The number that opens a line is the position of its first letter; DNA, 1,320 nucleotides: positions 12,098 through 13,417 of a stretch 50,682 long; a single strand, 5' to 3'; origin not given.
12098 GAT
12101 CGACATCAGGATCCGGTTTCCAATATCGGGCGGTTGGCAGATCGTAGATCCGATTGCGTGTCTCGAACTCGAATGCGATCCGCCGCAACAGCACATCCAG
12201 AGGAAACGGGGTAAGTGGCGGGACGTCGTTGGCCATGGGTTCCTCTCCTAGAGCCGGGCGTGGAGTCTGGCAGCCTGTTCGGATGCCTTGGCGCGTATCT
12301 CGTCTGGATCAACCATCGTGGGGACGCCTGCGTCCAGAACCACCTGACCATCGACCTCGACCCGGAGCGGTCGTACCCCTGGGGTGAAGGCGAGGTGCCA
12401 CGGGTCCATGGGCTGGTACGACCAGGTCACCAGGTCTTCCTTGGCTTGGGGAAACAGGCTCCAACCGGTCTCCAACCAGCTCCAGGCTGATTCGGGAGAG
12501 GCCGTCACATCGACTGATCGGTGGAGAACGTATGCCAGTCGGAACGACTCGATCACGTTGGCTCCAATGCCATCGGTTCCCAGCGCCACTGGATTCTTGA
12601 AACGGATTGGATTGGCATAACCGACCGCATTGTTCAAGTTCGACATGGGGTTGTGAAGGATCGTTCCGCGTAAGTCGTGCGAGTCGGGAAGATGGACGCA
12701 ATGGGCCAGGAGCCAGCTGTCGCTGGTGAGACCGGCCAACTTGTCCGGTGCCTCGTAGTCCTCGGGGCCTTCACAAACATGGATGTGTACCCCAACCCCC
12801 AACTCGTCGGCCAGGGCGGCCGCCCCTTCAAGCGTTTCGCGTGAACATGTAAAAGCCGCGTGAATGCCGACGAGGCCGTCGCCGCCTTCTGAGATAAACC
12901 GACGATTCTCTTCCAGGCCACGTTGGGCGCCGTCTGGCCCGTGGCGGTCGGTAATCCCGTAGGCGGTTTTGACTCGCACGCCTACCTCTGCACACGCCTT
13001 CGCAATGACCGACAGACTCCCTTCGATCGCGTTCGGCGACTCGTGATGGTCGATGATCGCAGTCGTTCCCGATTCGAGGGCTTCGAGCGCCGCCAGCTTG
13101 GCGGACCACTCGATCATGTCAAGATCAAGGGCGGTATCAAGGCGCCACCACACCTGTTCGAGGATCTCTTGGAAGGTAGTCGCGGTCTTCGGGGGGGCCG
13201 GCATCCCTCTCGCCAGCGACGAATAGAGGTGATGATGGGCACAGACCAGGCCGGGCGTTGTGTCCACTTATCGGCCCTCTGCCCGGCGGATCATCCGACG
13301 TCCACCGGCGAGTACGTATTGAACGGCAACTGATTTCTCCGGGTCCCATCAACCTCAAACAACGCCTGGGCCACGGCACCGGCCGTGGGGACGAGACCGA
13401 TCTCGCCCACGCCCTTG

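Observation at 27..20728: Actinobacterial-type version of the ygeW-ygfK-ssnA-xdhD purine/urate degradation cluster, with an embedded importer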

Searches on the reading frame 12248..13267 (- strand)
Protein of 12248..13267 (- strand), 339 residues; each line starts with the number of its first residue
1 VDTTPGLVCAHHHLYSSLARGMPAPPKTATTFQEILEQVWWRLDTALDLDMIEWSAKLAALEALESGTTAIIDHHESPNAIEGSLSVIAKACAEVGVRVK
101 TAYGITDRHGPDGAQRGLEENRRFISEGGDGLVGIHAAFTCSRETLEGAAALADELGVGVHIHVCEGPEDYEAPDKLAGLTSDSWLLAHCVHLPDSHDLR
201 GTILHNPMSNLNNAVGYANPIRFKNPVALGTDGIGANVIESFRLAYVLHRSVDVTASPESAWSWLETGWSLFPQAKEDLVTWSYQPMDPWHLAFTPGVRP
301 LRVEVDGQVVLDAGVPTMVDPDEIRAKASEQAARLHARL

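Call 4: search_protein_families(library=pfam, proteins=[window:12248-13267:-])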
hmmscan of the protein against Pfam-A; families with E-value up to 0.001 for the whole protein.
window:12248-13267:- (339 aa): 1 family
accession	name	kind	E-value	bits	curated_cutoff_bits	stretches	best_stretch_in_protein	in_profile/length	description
PF01979.26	Amidohydro_1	-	5e-26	92.2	25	1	4-257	3-276/345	Amidohydrolase family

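Call 6: search_protein_families(library=ncbifam, proteins=[window:12248-13267:-], max_evalue=0.00001)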
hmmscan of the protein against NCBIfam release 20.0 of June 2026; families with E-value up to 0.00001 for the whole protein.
window:12248-13267:- (339 aa): 13 families
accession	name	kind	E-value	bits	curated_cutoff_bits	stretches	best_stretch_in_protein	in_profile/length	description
NF005540.0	PRK07203.1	equivalog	1.9e-75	254.2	444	1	4-263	58-341/444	putative aminohydrolase SsnA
TIGR03314.1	Se_ssnA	subfamily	3.3e-71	240.4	455.5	1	5-263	58-340/441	putative selenium metabolism protein SsnA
NF006055.0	PRK08203.1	equivalog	4.2e-24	84.9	532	2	4-109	61-164/455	8-oxoguanine deaminase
NF005557.0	PRK07228.1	equivalog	3.5e-23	82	522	1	4-251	55-329/445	5'-deoxyadenosine deaminase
NF004701.0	PRK06038.1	equivalog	5.6e-23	81.3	609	1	4-237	56-304/432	N-ethylammeline chlorohydrolase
NF006252.0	PRK08393.1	equivalog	2.3e-19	69.7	617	1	4-252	53-320/424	N-ethylammeline chlorohydrolase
NF006549.0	PRK09045.1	equivalog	1.4e-15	56.9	540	1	4-249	66-331/444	TRZ/ATZ family hydrolase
NF009059.0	PRK12393.1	equivalog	8.7e-12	44.5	543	1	4-99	61-156/460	amidohydrolase family protein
NF012037.0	PRK15493.1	equivalog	1e-11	44.3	779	1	4-220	58-289/435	bifunctional S-methyl-5'-thioadenosine deaminase/S-adenosylhomocysteine deaminase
NF004995.0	PRK06380.1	subfamily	2.2e-11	43.4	567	1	5-176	54-219/418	metal-dependent hydrolase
NF005211.0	PRK06687.1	equivalog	3.7e-11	42.4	703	1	4-235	57-306/419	TRZ/ATZ family protein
NF006056.0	PRK08204.1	subfamily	1.2e-10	40.8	391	1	5-195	58-257/449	hypothetical protein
TIGR02967.1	guan_deamin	equivalog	7.6e-06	25.1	375.4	0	58-236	94-303/401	guanine deaminase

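Call 23: find_encoding_contigs(protein=window:12248-13267:-, flank=10000, max_places=6)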
Protein window:12248-13267:- (339 aa): 6 contigs read that carry it; 5 places shown.
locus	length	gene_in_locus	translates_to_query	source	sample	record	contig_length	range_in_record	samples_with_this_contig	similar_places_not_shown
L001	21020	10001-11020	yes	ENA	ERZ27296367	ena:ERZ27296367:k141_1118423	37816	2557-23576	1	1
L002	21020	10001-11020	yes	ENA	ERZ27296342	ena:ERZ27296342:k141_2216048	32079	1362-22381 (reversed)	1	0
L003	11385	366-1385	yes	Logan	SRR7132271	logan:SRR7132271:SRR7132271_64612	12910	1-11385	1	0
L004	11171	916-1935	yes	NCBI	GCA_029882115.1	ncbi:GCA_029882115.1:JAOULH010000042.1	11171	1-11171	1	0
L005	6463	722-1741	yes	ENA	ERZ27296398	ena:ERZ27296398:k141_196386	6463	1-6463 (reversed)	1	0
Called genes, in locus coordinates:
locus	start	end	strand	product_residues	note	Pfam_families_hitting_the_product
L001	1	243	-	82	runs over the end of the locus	PF01910:Thiamine_BP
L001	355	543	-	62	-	-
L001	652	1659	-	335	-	PF00962:A_deaminase, PF19326:AMP_deaminase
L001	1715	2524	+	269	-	PF14256:YwiC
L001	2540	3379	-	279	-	PF00795:CN_hydrolase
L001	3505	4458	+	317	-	PF02729:OTCace_N, PF00185:OTCace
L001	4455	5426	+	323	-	PF02729:OTCace_N, PF00185:OTCace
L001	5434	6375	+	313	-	PF00696:AA_kinase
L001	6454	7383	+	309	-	PF00795:CN_hydrolase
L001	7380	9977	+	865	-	PF01799:Fer2_2, PF01315:Ald_Xan_dh_C, PF02738:MoCoBD_1, PF20256:MoCoBD_2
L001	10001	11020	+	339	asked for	PF01979:Amidohydro_1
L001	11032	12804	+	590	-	PF13183:Fer4_8 (faint), PF13187:Fer4_9 (faint), PF13237:Fer4_10 (faint), PF00037:Fer4 (faint), PF12797:Fer4_2 (faint), PF12838:Fer4_7 (weak)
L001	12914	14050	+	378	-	PF02608:Bmp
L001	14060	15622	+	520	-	PF00005:ABC_tran, PF13304:AAA_21 (faint), PF00005:ABC_tran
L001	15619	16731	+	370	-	PF02653:BPD_transp_2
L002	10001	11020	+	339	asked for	PF01979:Amidohydro_1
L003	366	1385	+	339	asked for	PF01979:Amidohydro_1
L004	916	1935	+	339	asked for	PF01979:Amidohydro_1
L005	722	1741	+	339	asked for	PF01979:Amidohydro_1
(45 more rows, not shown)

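Call 24: find_homologous_proteins(query=window:12248-13267:-, max_evalue=1e-10)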
Query window:12248-13267:- (339 aa): 6763 proteins with E <= 1e-10 among 8000 candidates; the best 120 are listed.
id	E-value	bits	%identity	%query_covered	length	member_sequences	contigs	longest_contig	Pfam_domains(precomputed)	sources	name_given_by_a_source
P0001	1.8e-229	779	100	100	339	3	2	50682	PF01979.27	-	-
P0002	3.5e-221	751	95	100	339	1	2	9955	PF01979.27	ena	-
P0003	2.7e-220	749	95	100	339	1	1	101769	PF01979.27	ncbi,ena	-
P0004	2.1e-219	746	95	100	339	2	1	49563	PF01979.27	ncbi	-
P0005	3.6e-219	745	95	100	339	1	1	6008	PF01979.27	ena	-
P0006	1.5e-218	743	95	100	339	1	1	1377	PF01979.27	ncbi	-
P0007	3.9e-218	741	94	100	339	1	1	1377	PF01979.27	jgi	-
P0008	6.3e-217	737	95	100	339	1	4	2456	PF01979.27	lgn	-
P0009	4.2e-206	702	90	100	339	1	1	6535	PF01979.27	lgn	-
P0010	5.6e-206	701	88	100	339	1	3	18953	PF01979.27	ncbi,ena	-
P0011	8.0e-206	701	88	100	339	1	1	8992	PF01979.27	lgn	-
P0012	5.7e-204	695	88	100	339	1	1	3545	PF01979.27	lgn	-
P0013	1.2e-203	694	87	100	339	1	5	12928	PF01979.27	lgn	-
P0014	1.7e-203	693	87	100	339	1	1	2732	PF01979.27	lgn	-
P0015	2.3e-203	693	88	100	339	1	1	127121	PF01979.27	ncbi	-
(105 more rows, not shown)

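Call 26: find_related_loci(query=A1, collection=genome_contigs, flank=10000)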
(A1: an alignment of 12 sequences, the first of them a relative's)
Query A1 (339 aa) in genome_contigs; peptide patterns used: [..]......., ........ (x = any residue, [..] = any of these).
600 stretches matched a pattern (row limit reached: there are more); 595 encode a relative of the query (tblastn E <= 1e-3); the best 80 are kept; 80 distinct loci.
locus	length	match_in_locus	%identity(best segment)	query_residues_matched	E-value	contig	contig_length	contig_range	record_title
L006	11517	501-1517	95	1-339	0e+0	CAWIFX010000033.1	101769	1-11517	MAG: uncultured Acidimicrobiia bacterium isolate MFD03551.bin.2.75 genome assembly, contig: contig_73532, whole genome s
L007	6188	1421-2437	87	1-339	0e+0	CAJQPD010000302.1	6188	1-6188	MAG: uncultured Acidimicrobiia bacterium isolate 3_20180319_Bin_MAXBIN_280_sub_1_1 genome assembly, contig: c_0000048172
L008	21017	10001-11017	88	1-339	0e+0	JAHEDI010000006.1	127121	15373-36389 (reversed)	MAG: bacterium isolate Ww197 NODE_36_length_127121_cov_8.436646, whole genome shotgun sequence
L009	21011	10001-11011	80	3-339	0e+0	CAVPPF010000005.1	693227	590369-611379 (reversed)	MAG: uncultured Actinomycetota bacterium isolate MFD09964.bin.1.235 genome assembly, contig: contig_6061, whole genome s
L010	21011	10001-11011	80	3-339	0e+0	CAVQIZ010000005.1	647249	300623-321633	MAG: uncultured Chloroflexia bacterium isolate MFD09779.bin.2.43 genome assembly, contig: contig_46545, whole genome sho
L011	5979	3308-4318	78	3-339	0e+0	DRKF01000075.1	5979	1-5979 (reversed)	MAG TPA_asm: Acidimicrobiales bacterium isolate HyVt-434 HyVt-434_k145_1190964, whole genome shotgun sequence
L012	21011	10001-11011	79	3-339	0e+0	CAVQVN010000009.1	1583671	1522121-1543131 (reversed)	MAG: uncultured Actinomycetota bacterium isolate MFD09964.bin.1.364 genome assembly, contig: contig_6121, whole genome s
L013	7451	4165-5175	80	3-339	0e+0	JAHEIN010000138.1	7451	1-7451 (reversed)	MAG: bacterium isolate Ww501 NODE_35981_length_7451_cov_9.796180, whole genome shotgun sequence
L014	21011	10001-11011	78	3-339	0e+0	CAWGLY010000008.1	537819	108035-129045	MAG: uncultured Acidimicrobiia bacterium isolate MFD09779.bin.1.356 genome assembly, contig: contig_8795, whole genome s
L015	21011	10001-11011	78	3-339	0e+0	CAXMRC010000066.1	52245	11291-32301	MAG: uncultured Gemmatimonadales bacterium isolate 10C-St20-MC-01_bin.19.orig genome assembly, contig: k141_2208487, who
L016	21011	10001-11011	79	3-339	0e+0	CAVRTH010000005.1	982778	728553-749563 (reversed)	MAG: uncultured Chloroflexia bacterium isolate MFD02923.bin.2.100 genome assembly, contig: contig_24626, whole genome sh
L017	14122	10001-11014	78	2-339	2e-180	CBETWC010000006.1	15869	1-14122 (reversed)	MAG TPA_asm: uncultured bacterium isolate SRR13515399_metabat2_5 genome assembly, contig: ERZ25074858.152, whole genome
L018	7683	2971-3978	79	4-339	0e+0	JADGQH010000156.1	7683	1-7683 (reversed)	MAG: Chloroflexota bacterium isolate Chersky.27_23 contig-100_2093, whole genome shotgun sequence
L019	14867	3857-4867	78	3-339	5e-180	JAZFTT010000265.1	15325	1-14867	MAG: Acidimicrobiia bacterium isolate BS2bin.4 BS2bin.4_265, whole genome shotgun sequence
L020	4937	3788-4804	77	1-339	0e+0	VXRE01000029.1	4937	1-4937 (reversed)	MAG: Acidimicrobiia bacterium isolate SB0664_bin_25 NODE_6341_length_4937_cov_14.385703, whole genome shotgun sequence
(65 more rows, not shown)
